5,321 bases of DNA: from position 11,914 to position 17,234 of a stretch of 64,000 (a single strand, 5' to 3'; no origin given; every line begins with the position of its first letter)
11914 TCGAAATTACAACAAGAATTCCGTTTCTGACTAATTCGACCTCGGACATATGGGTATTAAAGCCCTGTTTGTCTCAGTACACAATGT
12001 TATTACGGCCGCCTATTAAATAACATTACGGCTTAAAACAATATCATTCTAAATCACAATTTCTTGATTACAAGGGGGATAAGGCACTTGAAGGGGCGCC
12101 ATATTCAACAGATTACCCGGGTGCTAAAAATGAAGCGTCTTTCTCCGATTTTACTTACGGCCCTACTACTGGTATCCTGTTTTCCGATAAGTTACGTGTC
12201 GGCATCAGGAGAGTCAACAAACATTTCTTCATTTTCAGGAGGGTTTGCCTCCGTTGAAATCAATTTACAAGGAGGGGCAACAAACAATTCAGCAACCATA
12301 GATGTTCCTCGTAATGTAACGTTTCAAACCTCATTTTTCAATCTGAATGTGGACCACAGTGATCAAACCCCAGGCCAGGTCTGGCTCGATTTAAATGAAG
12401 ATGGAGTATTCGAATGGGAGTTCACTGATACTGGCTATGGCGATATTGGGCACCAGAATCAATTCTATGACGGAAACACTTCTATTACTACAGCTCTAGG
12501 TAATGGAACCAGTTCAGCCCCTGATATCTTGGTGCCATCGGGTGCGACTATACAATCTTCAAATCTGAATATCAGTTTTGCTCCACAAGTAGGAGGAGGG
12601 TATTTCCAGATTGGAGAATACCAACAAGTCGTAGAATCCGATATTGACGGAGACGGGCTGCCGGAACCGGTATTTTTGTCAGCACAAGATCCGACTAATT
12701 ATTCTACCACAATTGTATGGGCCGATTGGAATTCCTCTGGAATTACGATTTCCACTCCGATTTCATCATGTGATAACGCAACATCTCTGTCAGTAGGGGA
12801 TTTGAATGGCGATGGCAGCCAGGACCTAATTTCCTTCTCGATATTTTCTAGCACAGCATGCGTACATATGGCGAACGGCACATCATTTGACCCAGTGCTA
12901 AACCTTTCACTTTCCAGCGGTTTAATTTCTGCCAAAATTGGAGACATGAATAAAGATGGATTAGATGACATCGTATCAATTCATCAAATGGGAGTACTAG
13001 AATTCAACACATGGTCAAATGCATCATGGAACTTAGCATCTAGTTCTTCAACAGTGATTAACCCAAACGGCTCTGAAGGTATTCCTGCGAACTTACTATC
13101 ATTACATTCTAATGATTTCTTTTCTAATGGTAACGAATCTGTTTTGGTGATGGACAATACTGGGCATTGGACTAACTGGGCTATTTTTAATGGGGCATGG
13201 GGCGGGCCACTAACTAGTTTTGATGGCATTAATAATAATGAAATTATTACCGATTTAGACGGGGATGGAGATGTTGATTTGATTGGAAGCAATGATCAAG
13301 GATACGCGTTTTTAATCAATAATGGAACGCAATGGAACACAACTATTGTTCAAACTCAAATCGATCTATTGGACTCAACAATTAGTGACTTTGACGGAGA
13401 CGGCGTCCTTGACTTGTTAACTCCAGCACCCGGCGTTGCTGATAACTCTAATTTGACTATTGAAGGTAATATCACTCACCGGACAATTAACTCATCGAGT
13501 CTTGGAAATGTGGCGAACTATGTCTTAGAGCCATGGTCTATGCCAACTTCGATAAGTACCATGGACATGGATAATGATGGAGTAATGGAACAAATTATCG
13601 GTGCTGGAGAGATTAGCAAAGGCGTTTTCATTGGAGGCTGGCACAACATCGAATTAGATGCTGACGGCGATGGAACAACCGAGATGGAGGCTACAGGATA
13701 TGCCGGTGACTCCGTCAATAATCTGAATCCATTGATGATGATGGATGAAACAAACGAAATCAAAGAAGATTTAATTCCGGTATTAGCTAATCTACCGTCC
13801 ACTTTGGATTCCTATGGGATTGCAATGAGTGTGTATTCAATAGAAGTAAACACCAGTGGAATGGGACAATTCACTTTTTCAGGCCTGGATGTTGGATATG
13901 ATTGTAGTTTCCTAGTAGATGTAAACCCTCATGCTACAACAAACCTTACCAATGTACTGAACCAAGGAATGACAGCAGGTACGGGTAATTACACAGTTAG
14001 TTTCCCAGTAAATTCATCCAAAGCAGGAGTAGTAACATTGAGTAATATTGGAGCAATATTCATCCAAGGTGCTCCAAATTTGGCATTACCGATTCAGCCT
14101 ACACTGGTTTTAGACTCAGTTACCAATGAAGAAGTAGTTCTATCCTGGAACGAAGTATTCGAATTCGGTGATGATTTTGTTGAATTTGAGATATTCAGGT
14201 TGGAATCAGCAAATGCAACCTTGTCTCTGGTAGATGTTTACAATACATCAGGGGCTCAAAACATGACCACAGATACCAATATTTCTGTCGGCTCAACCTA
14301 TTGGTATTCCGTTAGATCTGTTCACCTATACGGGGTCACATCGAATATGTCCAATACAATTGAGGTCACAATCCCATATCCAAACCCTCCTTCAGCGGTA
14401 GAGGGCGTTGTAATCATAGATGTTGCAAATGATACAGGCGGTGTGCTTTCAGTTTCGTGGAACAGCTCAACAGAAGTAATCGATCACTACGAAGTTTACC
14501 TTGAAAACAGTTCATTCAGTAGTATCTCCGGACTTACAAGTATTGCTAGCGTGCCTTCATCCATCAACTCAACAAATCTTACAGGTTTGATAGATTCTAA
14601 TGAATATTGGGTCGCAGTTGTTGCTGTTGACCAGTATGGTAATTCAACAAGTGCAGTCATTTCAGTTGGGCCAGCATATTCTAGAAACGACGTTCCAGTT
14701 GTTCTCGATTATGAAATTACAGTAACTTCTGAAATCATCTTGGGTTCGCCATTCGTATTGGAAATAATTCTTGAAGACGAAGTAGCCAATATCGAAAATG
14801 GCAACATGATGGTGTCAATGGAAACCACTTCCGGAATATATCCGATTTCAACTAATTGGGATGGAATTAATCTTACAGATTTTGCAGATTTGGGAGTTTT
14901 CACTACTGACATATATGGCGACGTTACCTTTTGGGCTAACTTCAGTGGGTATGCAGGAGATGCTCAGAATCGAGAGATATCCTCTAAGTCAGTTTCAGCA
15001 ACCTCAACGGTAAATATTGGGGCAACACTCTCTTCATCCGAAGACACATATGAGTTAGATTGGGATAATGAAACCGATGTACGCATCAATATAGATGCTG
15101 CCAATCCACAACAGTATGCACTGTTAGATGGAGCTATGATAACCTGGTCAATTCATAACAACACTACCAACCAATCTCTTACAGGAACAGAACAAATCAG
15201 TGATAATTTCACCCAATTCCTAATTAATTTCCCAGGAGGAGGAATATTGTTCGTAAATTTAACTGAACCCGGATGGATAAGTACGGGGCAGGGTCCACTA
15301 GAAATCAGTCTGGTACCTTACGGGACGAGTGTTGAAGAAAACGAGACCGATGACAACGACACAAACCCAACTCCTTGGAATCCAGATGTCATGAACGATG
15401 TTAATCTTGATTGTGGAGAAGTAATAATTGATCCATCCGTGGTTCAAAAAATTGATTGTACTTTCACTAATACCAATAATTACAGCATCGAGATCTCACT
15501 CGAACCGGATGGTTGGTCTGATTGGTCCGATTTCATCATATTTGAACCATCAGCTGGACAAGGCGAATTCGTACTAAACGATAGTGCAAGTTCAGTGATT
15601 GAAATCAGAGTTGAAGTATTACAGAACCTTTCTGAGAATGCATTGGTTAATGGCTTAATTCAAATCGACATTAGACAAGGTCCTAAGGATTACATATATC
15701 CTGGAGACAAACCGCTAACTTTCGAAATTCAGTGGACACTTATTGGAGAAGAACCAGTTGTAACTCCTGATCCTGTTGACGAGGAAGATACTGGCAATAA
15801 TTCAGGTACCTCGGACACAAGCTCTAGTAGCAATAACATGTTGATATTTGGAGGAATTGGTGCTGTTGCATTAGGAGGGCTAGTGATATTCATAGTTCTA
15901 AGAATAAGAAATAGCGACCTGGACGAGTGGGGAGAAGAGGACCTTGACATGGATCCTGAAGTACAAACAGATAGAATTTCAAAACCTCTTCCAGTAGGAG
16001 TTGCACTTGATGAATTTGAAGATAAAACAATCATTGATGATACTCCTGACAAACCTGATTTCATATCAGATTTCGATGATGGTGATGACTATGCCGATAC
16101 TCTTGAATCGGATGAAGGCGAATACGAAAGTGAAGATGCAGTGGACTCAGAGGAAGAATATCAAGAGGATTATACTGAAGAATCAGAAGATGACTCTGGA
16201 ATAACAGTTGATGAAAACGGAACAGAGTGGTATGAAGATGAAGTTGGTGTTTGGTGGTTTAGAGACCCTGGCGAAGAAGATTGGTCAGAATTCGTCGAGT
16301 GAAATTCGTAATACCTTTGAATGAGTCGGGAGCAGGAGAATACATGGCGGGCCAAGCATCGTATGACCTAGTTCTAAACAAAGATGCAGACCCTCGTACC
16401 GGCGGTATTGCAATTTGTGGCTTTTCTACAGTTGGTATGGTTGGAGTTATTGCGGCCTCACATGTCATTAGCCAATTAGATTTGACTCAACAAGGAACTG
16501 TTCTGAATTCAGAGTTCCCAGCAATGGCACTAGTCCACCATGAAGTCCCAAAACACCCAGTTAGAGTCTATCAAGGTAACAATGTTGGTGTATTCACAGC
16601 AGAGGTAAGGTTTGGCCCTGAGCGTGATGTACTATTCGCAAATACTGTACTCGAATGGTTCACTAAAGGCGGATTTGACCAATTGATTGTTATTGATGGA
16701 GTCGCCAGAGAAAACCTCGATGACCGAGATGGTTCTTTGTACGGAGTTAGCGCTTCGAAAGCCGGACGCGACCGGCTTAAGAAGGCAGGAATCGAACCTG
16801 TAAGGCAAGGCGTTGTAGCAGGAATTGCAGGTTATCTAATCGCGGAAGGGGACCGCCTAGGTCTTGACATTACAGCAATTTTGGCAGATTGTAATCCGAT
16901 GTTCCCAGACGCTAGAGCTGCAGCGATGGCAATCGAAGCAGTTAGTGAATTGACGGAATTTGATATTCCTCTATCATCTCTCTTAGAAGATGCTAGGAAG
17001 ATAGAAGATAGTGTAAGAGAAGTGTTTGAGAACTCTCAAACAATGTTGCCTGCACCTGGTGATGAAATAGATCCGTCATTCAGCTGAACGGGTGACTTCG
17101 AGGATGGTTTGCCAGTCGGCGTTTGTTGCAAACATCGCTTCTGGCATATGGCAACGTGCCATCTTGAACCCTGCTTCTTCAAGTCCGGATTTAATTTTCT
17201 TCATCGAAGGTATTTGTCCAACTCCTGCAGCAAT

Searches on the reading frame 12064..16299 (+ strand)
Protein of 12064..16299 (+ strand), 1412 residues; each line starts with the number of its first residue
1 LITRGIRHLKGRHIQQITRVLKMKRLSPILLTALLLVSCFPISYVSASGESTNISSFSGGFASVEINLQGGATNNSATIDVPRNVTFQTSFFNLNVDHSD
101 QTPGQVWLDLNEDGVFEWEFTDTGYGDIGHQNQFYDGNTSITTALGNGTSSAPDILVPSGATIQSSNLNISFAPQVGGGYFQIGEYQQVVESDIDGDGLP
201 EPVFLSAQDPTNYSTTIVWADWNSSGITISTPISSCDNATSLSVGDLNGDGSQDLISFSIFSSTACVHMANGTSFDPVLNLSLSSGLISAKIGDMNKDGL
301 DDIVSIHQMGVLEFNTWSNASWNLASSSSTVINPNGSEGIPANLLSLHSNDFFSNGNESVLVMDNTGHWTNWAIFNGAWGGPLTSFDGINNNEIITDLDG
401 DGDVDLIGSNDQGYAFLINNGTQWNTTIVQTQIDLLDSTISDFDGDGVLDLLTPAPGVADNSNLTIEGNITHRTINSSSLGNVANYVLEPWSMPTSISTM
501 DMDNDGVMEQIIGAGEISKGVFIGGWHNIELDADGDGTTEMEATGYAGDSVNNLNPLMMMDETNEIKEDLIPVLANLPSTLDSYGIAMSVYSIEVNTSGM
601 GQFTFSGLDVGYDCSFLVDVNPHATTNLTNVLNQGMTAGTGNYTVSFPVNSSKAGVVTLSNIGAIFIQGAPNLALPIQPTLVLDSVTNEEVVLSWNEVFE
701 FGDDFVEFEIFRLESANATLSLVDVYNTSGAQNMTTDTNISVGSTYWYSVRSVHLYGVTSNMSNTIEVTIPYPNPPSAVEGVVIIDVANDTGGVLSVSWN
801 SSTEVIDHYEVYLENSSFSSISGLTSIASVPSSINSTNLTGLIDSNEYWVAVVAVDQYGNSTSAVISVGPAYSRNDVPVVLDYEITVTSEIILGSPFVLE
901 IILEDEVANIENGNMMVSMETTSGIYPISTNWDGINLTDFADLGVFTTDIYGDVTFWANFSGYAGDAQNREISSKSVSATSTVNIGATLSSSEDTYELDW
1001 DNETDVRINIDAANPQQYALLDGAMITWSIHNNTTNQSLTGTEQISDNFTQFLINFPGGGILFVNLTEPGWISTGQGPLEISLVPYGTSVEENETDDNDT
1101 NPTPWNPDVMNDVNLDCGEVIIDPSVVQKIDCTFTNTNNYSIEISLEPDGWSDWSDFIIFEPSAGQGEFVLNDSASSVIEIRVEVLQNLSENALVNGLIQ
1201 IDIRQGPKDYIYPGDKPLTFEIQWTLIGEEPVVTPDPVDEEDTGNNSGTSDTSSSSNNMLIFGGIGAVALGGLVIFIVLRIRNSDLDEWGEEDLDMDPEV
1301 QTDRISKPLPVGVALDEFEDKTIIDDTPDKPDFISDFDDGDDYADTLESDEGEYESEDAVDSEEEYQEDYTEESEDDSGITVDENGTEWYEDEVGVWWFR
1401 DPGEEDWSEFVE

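Call 12: search_protein_families(library=pfam, proteins=[window:12064-16299:+], max_evalue=0.001)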
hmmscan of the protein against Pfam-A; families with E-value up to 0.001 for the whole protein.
window:12064-16299:+ (1412 aa): 3 families
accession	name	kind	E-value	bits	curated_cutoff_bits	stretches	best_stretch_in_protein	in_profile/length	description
PF13517.12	FG-GAP_3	-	4.5e-15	56.4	26.9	2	193-256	1-60/61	FG-GAP-like repeat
PF01839.29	FG-GAP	-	8.5e-08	32.4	22.1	0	239-256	2-19/37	FG-GAP repeat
PF00041.27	fn3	-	2.5e-07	31.2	25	1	782-863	6-78/84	Fibronectin type III domain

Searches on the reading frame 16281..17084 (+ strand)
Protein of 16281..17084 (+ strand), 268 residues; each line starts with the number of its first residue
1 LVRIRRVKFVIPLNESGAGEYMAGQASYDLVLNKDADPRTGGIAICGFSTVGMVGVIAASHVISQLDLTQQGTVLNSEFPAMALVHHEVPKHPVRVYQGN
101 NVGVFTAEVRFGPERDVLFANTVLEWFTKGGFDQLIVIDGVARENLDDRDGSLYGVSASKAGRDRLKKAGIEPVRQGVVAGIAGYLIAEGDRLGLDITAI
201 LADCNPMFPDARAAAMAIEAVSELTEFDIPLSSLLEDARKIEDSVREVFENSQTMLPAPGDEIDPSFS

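Call 65: search_protein_families(library=pfam, proteins=[window:16281-17084:+], max_evalue=0.001)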
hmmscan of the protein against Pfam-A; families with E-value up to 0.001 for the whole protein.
window:16281-17084:+ (268 aa): 1 family
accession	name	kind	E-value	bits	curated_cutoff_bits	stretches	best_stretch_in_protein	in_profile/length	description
PF09754.15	PAC2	-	1.2e-33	117.2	25.8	1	44-247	1-213/215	PAC2 family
